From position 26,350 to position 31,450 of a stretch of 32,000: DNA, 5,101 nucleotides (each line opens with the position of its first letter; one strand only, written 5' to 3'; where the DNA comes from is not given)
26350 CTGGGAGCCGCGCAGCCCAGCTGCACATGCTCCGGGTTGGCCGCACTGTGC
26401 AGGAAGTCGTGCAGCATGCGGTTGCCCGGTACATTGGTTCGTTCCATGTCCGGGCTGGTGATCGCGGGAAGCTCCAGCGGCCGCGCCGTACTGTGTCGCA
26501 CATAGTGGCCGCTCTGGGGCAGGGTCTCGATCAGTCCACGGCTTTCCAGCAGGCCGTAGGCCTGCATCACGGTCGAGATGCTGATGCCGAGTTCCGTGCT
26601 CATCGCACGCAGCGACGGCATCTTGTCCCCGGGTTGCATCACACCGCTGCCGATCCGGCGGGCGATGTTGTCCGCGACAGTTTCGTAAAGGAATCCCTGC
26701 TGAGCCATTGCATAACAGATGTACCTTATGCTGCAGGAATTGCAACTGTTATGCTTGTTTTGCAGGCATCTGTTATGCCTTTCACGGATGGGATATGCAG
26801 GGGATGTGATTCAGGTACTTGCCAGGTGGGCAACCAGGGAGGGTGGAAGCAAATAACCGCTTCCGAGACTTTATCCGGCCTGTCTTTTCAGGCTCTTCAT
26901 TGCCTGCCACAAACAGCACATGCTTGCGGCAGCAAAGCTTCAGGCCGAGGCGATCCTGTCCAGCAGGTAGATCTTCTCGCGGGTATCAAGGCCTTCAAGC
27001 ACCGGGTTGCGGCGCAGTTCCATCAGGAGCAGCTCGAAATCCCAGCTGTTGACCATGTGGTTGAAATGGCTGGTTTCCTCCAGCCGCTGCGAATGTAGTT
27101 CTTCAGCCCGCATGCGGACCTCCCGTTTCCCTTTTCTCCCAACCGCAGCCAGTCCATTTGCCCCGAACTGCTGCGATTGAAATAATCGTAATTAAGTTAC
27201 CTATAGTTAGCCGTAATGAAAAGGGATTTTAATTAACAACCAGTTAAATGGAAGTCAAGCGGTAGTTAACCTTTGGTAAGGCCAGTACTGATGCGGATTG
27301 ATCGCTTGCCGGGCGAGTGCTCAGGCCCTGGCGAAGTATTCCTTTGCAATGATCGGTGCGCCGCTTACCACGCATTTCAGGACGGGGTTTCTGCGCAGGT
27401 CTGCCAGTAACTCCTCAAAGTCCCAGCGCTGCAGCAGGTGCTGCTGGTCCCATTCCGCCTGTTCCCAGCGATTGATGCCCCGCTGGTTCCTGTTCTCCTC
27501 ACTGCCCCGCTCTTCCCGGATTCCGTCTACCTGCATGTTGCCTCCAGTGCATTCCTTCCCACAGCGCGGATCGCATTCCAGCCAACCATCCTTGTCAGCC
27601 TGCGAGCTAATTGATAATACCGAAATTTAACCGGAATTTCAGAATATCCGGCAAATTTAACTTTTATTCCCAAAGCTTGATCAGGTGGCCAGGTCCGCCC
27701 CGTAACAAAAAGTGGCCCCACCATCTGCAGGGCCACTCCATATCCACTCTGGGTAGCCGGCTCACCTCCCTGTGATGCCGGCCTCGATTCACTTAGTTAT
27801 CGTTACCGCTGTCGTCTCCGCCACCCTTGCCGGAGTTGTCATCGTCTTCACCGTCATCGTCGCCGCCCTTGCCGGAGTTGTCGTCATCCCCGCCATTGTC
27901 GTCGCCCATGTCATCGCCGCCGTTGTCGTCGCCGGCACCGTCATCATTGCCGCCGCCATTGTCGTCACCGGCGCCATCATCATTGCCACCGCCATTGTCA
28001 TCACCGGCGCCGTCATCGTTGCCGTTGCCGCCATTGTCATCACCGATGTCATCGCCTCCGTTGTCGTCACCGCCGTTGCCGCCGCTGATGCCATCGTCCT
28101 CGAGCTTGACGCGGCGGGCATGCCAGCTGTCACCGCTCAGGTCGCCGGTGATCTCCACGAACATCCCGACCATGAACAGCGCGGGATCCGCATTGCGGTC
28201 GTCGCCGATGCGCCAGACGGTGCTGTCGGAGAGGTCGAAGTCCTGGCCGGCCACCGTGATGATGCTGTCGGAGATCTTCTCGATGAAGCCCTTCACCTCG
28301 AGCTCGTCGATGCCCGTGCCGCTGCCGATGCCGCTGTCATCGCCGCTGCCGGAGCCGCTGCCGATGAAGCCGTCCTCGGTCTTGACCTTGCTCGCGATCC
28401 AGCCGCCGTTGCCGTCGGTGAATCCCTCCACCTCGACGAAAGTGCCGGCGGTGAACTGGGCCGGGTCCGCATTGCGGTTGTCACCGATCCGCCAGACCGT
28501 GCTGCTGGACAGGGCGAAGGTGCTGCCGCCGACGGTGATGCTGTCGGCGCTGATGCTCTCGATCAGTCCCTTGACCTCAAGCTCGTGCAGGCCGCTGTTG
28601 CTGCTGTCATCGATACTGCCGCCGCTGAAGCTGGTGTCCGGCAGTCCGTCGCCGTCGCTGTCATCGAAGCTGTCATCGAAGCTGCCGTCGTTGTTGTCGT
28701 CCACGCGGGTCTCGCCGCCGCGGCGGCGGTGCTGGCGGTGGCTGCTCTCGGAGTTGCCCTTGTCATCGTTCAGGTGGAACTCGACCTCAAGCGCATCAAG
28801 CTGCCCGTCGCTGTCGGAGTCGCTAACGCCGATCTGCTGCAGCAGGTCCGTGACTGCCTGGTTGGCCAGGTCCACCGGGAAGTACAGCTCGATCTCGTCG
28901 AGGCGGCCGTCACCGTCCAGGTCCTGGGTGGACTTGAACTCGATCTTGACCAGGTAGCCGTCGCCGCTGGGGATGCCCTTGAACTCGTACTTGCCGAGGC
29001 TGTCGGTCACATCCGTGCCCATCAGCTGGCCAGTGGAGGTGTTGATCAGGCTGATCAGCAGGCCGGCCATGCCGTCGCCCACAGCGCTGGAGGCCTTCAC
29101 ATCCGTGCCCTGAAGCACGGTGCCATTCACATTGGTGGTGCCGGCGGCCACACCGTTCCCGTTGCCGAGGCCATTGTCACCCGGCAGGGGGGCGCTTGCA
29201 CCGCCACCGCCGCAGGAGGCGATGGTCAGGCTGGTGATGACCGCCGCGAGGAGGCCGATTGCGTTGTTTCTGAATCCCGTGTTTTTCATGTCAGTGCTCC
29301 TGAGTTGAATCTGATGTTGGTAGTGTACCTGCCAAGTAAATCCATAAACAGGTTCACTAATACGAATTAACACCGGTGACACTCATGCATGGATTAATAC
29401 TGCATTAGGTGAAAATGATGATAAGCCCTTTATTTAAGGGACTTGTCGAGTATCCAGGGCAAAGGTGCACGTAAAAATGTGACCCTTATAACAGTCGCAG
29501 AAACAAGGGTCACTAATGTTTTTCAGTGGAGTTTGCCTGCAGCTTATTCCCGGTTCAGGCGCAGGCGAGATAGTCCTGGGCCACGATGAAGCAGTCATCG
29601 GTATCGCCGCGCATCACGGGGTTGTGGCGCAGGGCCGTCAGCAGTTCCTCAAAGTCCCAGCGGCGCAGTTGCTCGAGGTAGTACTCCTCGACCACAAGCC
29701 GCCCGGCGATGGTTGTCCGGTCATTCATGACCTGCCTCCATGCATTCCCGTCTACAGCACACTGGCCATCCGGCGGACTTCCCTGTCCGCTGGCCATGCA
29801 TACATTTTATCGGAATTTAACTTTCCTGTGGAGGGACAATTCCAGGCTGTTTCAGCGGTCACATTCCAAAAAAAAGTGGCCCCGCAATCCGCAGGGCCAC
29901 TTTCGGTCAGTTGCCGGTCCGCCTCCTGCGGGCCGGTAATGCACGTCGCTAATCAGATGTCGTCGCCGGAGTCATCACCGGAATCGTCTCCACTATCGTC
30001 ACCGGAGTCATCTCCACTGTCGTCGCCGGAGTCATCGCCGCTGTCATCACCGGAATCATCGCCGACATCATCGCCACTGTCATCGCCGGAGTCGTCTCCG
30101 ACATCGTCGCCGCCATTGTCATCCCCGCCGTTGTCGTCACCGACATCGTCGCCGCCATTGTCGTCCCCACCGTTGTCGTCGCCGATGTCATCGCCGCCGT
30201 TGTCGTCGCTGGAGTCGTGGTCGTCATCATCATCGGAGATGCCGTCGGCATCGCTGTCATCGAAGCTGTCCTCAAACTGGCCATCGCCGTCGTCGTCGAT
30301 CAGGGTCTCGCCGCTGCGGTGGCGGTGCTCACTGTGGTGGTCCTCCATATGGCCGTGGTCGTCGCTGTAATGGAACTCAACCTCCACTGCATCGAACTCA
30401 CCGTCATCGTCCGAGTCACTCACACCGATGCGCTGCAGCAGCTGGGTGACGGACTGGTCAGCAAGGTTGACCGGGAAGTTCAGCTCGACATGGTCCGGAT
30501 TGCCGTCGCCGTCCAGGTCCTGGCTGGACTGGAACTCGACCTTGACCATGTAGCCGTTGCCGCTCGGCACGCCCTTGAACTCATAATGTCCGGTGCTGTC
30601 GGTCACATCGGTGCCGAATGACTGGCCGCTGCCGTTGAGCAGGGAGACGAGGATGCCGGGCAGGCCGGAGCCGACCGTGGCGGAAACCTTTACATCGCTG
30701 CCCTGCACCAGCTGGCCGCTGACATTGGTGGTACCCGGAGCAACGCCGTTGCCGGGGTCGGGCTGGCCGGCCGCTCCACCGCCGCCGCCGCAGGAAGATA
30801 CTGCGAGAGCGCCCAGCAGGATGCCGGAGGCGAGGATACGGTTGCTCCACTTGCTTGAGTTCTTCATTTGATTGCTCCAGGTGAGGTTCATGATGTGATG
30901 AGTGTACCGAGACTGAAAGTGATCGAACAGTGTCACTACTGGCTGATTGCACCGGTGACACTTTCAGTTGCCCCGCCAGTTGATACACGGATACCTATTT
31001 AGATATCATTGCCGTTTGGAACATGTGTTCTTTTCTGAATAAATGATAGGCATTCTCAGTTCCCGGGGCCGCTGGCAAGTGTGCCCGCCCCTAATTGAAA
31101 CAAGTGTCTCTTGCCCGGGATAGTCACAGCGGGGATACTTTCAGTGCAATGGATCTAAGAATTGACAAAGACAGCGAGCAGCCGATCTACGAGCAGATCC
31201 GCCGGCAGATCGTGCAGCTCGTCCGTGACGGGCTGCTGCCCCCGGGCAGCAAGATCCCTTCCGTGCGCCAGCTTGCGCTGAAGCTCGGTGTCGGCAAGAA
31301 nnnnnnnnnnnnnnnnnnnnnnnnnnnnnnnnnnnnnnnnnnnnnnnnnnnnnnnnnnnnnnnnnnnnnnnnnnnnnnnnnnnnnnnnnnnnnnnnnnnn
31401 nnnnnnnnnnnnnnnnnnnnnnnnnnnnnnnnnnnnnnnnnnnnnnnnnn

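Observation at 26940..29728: Three paralogous small proteins (57, 71, 57 aa) with invariant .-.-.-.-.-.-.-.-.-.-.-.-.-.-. core; one is missing from the ORF track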

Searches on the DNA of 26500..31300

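Call 41: search_rna_families(source=window, start=26500, end=31300, threshold=evalue, max_evalue=10)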
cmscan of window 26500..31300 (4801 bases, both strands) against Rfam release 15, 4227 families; matches with E-value up to 10: 8.
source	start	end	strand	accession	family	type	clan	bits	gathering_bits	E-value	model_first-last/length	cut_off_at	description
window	29410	29455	+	RF01196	snoZ30a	Gene; snRNA; snoRNA; CD-box;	-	17.8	80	2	1-92/92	no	Small nucleolar RNA Z30a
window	30030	30075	-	RF01136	sR28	Gene; snRNA; snoRNA; CD-box;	-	17.6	39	0.24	1-55/55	no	Small nucleolar RNA sR28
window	27414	27494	+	RF04045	mir-2147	Gene; miRNA;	-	17.6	80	8.9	1-85/85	no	mir-2147 microRNA precursor family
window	30181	30252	+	RF01059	mir-598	Gene; miRNA;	-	17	69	9.8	1-80/80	no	mir-598 microRNA precursor family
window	29975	30055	-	RF01516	v-snoRNA-1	Gene; snRNA; snoRNA; CD-box;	-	16.2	75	9.1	1-65/65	no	Human herpesvirus 1 small nucleolar RNA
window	27963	28008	-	RF01139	sR2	Gene; snRNA; snoRNA; CD-box;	-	15.7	42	4.2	1-57/57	no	Small nucleolar RNA sR2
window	30893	30948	+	RF01141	sR18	Gene; snRNA; snoRNA; CD-box;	-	14.9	45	6.8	1-56/56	no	Small nucleolar RNA sR18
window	27978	28047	-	RF01136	sR28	Gene; snRNA; snoRNA; CD-box;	-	14.6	39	2.1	1-55/55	no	Small nucleolar RNA sR28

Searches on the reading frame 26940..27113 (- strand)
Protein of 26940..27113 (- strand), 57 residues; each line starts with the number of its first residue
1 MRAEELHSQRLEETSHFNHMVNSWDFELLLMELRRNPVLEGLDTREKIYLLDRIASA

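Call 6: search_protein_families(library=pfam, proteins=[window:26940-27113:-], max_evalue=1)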
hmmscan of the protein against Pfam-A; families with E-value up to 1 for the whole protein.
window:26940-27113:- (57 aa): 0 families

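Call 7: search_protein_families(library=ncbifam, proteins=[window:26940-27113:-], max_evalue=1)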
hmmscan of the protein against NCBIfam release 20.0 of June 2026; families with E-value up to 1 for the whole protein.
window:26940-27113:- (57 aa): 0 families

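Call 36: search_protein_families(library=phrogs, proteins=[window:26940-27113:-], max_evalue=10)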
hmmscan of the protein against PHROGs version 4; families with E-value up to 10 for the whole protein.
window:26940-27113:- (57 aa): 0 families

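Call 37: search_protein_families(library=padloc, proteins=[window:26940-27113:-], max_evalue=10)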
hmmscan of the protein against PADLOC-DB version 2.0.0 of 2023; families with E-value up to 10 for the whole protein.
window:26940-27113:- (57 aa): 0 families

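Call 59: predict_structure(alignment_id=A6)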
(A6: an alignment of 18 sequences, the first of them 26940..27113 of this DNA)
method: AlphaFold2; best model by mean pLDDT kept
length: 57 residues; sequences in the alignment: 18
mean_pLDDT: 65.8   pTM: 0.40
mean pLDDT of the five models: 65.8, 64.4, 63.1, 63.1, 61.7
residues with pLDDT >= 90: 0; 70-90: 27; 50-70: 14; < 50: 16
segments of 3 or more residues with pLDDT < 50: 1-9, 14-16
pLDDT, mean of each block of 10 residues (from residue 1): 48 49 70 85 80 63
secondary structure, 60 per line:
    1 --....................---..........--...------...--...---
elements in order: H3-22 H26-35 E38-40 E47-49

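Call 61: fold_search(model_id=the predicted structure, library=pdb)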
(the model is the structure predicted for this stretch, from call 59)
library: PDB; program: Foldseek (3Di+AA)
matches with E <= 10: 7; with E <= 0.001: 0
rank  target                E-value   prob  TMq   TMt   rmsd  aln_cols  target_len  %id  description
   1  2y9h_K                5.0e+00  0.04  0.21  0.08   3.5        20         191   20  Structure A of CRISPR endoribonuclease Cse3 bound to 19 nt RNA (released 2011-05-18)
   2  3o6b_B                7.6e+00  0.04  0.22  0.19   5.1        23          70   17  A Dual E3 Mechanism for Rub1 Ligation to Cdc53: Dcn1(P)-Cdc53(WHB) low resolution (released 2010-09-15)
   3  5vaz_A                8.1e+00  0.06  0.25  0.06   6.2        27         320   22  Crystal structure of a DNA primase domain from Pseudomonas aeruginosa (released 2017-04-05)
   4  8br8_SL               8.1e+00  0.03  0.21  0.14   6.6        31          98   22  Giardia ribosome in POST-T state (A1) (released 2023-03-15)
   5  9n73_SK               9.4e+00  0.05  0.30  0.08   1.6        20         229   20  SSU processome maturation and disassembly, State G (released 2025-10-29)
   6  9fia_Bh               9.4e+00  0.03  0.27  0.12   9.4        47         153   15  SSU(body) structure derived from the SSU sample of the mitoribosome from T. gondii. (released 2024-12-11)
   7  2y9h_I                9.4e+00  0.02  0.21  0.08   3.5        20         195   20  Structure A of CRISPR endoribonuclease Cse3 bound to 19 nt RNA (released 2011-05-18)

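Call 62: find_related_loci(query=A6, collection=metagenome_contigs, flank=8000)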
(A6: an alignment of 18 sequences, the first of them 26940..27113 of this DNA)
Query A6 (57 aa) in metagenome_contigs; peptide patterns used: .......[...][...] (x = any residue, [..] = any of these).
132 stretches matched a pattern; 1 encode a relative of the query (tblastn E <= 1e-3); 1 distinct loci.
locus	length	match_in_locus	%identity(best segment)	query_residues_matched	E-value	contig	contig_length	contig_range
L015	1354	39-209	68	1-57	1e-26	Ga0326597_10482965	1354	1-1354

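Call 81: search_dna_similar(query=window:26940-27113:-, collection=plasmids, mode=protein, max_evalue=1, max_rows=5)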
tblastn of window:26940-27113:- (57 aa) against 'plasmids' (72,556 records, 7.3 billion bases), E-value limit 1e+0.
No match.

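Call 82: search_dna_similar(query=window:26940-27113:-, collection=phages, mode=protein, max_evalue=1, max_rows=5)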
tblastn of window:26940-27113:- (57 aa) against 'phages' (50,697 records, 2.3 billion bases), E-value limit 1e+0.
No match.

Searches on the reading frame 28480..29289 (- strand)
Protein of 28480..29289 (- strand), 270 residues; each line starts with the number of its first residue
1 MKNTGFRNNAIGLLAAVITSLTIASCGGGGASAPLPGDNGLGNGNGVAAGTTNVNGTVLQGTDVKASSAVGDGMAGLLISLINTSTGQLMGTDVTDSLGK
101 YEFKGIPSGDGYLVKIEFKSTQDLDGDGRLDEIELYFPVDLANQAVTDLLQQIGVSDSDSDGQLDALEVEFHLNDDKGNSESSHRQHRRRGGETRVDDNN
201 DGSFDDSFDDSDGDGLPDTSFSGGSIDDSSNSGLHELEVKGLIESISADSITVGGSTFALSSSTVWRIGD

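Call 71: find_homologous_proteins(query=window:28480-29289:-, max_evalue=0.001)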
Query window:28480-29289:- (270 aa): 11 proteins with E <= 0.001 among 3622 candidates.
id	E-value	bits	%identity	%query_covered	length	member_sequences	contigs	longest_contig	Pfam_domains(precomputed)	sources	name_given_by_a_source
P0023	2.4e-118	413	74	100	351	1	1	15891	PF18914.7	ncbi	-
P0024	2.3e-108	380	68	100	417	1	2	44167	PF18914.7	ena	-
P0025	8.7e-97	342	61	91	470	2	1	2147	PF18914.7,PF13620.13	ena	-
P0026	1.1e-86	309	57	100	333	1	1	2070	PF18914.7,PF17210.10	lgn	-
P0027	4.2e-74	268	52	95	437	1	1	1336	PF18914.7,PF13620.13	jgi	-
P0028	6.0e-64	235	46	98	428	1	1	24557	PF18914.7,PF13620.13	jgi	jgi:hypothetical protein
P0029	6.0e-64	235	46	98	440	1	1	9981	PF18914.7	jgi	jgi:Domain of unknown function (DUF5666)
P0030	7.2e-61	225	49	91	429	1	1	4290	PF18914.7,PF03100.23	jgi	jgi:cytochrome c-type biogenesis protein CcmE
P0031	2.3e-58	216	47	97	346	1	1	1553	PF18914.7,PF17210.10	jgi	jgi:hypothetical protein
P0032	1.0e-41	162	46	69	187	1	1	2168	-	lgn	-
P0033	2.1e-37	148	54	50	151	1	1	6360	PF13620.13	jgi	jgi:hypothetical protein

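Call 72: find_encoding_contigs(protein=P0028, flank=10000, max_places=2)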
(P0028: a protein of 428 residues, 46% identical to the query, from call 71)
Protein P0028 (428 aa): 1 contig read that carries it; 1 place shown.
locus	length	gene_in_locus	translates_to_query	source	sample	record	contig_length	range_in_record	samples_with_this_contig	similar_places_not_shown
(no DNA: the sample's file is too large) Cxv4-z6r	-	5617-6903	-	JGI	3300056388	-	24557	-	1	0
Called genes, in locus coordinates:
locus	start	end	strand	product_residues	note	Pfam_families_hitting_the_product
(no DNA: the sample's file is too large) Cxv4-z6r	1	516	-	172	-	?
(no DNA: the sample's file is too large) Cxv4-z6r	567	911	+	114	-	-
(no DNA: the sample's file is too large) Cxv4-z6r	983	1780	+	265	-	PF00005:ABC_tran, PF13304:AAA_21 (weak)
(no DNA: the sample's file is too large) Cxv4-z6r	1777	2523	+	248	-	PF01061:ABC2_membrane, PF03379:CcmB (faint), PF12698:ABC2_membrane_3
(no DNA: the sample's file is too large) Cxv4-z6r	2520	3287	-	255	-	PF12804:NTP_transf_3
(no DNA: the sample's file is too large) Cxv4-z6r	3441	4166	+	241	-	-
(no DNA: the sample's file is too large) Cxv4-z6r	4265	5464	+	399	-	PF01883:FeS_assembly_P, PF09140:MipZ (weak), PF10609:ParA, PF13614:AAA_31, PF01656:CbiA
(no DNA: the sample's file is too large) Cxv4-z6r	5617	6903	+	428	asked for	PF13620:CarboxypepD_reg (weak), PF18914:DUF5666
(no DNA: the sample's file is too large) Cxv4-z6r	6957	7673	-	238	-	-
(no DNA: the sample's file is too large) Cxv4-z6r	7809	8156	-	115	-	-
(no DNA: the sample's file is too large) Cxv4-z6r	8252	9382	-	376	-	PF03739:LptF_LptG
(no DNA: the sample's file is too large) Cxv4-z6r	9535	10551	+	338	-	PF01522:Polysacc_deac_1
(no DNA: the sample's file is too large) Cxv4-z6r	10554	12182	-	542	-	PF13180:PDZ_2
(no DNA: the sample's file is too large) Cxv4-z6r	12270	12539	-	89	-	-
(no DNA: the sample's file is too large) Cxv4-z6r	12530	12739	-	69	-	-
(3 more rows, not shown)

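Call 73: find_encoding_contigs(protein=P0024, flank=10000, max_places=2)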
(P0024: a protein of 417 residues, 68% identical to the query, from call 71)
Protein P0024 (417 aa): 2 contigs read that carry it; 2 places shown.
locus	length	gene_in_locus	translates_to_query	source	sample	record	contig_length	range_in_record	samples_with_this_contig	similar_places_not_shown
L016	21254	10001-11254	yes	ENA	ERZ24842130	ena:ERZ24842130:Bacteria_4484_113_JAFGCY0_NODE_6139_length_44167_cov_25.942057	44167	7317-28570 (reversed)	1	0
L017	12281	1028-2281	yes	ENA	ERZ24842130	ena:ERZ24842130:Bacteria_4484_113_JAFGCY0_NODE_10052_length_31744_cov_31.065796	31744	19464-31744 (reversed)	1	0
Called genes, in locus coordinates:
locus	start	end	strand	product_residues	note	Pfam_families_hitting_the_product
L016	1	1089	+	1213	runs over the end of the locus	PF00082:Peptidase_S8, PF17957:Big_7 (faint)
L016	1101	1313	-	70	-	-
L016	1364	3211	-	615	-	PF01546:Peptidase_M20 (faint), PF04389:Peptidase_M28, PF13180:PDZ_2, PF17820:PDZ_6 (weak)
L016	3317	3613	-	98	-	-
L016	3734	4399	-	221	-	-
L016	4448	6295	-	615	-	-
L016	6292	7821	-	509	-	PF00392:GntR, PF00155:Aminotran_1_2, PF12897:Asp_aminotransf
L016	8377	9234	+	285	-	-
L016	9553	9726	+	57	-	-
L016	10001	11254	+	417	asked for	PF18914:DUF5666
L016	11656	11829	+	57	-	-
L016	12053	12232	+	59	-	-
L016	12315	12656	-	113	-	PF05437:AzlD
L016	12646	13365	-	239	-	PF03591:AzlC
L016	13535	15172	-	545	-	PF13402:Peptidase_M60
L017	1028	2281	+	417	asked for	PF18914:DUF5666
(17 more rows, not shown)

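Call 74: find_encoding_contigs(protein=P0029, flank=10000, max_places=2)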
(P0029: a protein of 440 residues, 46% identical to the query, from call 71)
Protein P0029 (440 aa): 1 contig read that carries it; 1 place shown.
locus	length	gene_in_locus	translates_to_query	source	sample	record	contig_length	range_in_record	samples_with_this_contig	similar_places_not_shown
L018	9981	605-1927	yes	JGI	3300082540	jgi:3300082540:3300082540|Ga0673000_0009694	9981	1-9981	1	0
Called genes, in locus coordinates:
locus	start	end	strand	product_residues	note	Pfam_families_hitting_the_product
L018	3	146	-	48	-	?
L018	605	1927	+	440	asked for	PF18914:DUF5666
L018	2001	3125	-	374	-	-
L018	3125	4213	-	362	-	PF01522:Polysacc_deac_1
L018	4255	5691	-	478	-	-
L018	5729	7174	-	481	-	PF03142:Chitin_synth_2 (faint), PF00535:Glycos_transf_2, PF13641:Glyco_tranf_2_3, PF00535:Glycos_transf_2 (weak), PF13632:Glyco_trans_2_3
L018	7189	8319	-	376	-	PF03130:HEAT_PBS (faint), PF02985:HEAT (faint), PF13646:HEAT_2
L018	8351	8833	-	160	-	PF00072:Response_reg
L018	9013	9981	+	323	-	?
